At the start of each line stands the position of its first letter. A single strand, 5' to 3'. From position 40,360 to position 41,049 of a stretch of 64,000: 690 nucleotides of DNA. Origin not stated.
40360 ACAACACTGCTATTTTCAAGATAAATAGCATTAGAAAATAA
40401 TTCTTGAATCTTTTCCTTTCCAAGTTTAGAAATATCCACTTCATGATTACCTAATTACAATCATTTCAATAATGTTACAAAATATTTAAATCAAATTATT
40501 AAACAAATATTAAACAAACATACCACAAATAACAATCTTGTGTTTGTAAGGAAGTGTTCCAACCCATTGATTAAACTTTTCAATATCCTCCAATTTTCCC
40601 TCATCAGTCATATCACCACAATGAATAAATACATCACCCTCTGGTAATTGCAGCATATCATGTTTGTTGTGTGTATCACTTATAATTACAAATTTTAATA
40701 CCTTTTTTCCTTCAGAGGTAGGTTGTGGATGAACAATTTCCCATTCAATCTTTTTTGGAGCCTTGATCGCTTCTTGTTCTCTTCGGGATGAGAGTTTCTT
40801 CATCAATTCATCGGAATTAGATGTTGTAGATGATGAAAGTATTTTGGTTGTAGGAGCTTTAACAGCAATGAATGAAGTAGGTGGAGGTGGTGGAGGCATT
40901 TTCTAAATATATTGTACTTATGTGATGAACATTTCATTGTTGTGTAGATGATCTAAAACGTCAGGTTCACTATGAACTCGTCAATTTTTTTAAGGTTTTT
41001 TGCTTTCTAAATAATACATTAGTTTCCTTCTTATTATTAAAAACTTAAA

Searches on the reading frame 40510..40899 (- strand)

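Call 34: search_protein_families(library=pfam, proteins=[window:40510-40899:-], max_evalue=0.001)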
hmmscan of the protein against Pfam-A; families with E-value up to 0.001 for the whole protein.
window:40510-40899:- (129 aa): 1 family
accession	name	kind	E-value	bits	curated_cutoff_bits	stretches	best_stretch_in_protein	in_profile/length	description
PF00149.33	Metallophos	-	0.00081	20.3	21.5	0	68-109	1-53/191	Calcineurin-like phosphoesterase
